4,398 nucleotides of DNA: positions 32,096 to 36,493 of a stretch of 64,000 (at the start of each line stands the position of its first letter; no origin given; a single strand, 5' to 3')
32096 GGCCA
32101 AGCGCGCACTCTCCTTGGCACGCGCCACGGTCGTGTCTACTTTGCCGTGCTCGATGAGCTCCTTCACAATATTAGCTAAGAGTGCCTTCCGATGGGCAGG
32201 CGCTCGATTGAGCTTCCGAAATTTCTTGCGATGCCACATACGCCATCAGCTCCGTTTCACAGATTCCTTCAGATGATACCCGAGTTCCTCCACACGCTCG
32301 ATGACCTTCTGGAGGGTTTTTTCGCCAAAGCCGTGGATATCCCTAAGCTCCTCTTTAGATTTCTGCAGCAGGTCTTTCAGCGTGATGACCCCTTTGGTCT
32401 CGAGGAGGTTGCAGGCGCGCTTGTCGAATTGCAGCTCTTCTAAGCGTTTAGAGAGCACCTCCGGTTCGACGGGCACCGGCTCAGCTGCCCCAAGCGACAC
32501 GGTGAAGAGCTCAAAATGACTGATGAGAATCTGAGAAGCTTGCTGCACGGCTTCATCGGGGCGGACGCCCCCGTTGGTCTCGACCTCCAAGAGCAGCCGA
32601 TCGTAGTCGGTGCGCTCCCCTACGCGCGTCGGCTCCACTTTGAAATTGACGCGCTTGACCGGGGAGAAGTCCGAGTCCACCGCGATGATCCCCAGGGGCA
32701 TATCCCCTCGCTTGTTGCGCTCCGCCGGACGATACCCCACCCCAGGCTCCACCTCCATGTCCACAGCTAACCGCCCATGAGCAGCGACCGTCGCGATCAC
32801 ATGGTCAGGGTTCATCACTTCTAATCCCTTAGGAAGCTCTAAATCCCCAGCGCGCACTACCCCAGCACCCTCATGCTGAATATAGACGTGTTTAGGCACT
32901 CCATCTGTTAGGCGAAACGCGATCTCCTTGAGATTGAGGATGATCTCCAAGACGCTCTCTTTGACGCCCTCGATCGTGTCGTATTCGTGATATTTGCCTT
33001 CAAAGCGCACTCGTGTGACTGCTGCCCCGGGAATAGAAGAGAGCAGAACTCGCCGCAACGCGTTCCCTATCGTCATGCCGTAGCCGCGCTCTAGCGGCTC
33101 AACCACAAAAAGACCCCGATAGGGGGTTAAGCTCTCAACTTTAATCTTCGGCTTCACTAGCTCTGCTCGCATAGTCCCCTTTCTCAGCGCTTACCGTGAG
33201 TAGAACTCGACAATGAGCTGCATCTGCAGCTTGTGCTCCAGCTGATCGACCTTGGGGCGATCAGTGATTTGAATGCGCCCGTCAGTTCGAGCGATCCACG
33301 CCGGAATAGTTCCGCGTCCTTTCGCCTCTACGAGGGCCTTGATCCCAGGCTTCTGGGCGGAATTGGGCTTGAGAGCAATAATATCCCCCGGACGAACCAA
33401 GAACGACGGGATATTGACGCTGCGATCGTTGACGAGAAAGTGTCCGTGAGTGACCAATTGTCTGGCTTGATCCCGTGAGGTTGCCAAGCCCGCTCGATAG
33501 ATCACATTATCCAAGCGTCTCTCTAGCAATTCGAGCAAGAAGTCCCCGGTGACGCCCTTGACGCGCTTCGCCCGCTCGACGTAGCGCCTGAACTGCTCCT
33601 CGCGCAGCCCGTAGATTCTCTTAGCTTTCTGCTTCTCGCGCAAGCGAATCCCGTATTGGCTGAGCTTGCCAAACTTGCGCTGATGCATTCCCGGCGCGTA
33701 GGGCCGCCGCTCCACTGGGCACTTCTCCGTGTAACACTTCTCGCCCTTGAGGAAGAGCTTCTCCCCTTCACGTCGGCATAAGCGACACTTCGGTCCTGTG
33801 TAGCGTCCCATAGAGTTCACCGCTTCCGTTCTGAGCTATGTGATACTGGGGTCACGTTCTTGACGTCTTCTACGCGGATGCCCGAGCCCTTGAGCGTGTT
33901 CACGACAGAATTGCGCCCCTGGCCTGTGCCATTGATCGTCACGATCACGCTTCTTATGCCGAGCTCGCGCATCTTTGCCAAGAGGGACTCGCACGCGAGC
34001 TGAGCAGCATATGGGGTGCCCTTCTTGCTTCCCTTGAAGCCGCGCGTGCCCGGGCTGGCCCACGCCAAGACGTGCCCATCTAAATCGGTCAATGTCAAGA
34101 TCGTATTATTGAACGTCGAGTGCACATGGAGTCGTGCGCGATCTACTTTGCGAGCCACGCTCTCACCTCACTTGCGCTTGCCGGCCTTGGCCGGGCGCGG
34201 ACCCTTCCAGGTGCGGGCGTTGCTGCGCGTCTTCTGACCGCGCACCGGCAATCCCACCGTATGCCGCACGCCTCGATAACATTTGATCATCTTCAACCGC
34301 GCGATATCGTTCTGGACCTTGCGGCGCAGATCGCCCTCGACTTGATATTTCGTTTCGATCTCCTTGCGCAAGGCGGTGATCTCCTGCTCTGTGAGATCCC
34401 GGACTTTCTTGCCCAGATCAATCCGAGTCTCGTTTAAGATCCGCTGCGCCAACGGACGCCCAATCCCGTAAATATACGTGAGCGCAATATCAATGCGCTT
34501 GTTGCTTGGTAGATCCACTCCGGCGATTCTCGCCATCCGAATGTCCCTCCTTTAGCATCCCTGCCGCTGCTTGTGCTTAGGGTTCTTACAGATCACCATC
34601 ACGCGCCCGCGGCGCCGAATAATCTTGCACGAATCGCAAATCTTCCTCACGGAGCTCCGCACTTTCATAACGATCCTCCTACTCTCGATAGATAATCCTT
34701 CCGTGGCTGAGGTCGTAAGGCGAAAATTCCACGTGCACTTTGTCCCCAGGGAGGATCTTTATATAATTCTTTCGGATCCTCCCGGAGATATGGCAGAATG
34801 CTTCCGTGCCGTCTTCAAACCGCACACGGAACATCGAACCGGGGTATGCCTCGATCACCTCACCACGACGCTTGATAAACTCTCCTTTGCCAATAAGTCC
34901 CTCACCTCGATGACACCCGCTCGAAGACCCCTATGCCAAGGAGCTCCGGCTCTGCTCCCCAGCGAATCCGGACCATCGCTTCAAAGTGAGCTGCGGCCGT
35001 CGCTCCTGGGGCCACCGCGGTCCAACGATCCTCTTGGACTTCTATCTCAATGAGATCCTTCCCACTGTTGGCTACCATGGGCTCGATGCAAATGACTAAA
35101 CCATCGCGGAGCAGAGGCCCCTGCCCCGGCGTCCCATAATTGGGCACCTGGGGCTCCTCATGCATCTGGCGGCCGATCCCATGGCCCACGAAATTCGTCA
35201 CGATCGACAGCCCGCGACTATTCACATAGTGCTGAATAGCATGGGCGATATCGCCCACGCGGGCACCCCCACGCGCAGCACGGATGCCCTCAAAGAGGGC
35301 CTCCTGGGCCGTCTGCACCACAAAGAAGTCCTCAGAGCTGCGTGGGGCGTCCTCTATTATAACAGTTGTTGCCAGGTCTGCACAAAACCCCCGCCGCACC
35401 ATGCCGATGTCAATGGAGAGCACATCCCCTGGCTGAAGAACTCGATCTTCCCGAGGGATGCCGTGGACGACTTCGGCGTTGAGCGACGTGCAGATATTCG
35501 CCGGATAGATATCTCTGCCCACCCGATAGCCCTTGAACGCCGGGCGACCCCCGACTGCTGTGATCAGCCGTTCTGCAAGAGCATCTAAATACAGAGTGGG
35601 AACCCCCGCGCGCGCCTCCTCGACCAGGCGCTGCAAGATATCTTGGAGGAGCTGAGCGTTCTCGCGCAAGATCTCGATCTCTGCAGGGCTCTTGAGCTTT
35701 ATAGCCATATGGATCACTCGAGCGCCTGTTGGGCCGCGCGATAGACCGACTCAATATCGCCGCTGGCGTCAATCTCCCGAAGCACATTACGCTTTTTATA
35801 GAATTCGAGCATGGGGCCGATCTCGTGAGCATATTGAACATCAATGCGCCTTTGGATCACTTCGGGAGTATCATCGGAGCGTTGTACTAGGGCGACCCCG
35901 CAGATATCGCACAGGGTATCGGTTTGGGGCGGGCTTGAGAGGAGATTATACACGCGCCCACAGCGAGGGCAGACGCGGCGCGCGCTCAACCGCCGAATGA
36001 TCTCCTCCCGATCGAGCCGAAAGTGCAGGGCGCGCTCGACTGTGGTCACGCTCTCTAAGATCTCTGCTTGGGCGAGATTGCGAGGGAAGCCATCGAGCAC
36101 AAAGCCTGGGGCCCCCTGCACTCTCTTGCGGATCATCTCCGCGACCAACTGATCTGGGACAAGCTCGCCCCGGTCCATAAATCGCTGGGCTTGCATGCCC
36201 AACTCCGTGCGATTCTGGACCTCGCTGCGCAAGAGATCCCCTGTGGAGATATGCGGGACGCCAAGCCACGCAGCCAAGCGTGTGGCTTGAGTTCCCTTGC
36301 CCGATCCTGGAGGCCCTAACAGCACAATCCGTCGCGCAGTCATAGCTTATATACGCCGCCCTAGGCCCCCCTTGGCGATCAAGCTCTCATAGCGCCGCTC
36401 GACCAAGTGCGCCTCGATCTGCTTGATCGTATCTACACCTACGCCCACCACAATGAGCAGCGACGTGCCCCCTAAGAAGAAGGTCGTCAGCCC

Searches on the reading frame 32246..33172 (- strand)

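Call 70: search_protein_families(library=pfam, proteins=[window:32246-33172:-], max_evalue=0.00001)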
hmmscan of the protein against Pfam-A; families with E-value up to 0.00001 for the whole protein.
window:32246-33172:- (308 aa): 4 families
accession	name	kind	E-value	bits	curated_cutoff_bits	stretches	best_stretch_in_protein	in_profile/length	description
PF01000.31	RNA_pol_A_bac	-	1.8e-29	102.8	33.9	1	55-170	1-119/119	RNA polymerase Rpb3/RpoA insert domain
PF01193.29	RNA_pol_L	-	1e-26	92.9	24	1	25-220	1-74/74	RNA polymerase Rpb3/Rpb11 dimerisation domain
PF03118.21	RNA_pol_A_CTD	-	6.3e-12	45.5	23.8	1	236-296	7-67/67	Bacterial RNA polymerase, alpha chain C terminal domain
PF14520.12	HHH_5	-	9.9e-08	32.8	27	1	251-294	13-55/57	Helix-hairpin-helix domain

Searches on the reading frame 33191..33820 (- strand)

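Call 70: search_protein_families(library=pfam, proteins=[window:33191-33820:-], max_evalue=0.00001)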
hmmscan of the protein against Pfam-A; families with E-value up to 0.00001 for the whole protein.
window:33191-33820:- (209 aa): 2 families
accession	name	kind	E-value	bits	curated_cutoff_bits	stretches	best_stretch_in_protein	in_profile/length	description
PF00163.24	Ribosomal_S4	-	1.6e-32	112.5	23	1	6-100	1-95/95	Ribosomal protein S4/S9 N-terminal domain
PF01479.30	S4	-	1.9e-18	66.4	22.8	1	101-148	1-48/48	S4 domain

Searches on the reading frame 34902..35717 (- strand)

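Call 86: search_protein_families(library=pfam, proteins=[window:34902-35717:-], max_evalue=0.00001)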
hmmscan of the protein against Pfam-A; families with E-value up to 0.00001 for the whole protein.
window:34902-35717:- (271 aa): 1 family
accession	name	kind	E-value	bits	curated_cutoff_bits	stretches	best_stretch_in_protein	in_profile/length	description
PF00557.29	Peptidase_M24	-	3.7e-38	131.8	23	1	16-226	2-201/208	Metallopeptidase family M24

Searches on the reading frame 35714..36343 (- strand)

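Call 86: search_protein_families(library=pfam, proteins=[window:35714-36343:-], max_evalue=0.00001)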
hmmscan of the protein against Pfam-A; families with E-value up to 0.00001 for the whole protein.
window:35714-36343:- (209 aa): 5 families
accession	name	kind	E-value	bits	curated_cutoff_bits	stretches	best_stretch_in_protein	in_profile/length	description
PF00406.28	ADK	-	3.2e-41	141.4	26.8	1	8-186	1-150/151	Adenylate kinase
PF13207.12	AAA_17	-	5.7e-24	85.4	27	1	9-122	1-122/136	AAA domain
PF05191.20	ADK_lid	-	3.4e-15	56.1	26.6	1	122-157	1-36/36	Adenylate kinase, active site lid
PF13238.12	AAA_18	-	4.7e-07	30.7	29.4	1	6-123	1-112/128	AAA domain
PF13671.12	AAA_33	-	4.9e-07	30.6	27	1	6-123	2-119/143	AAA domain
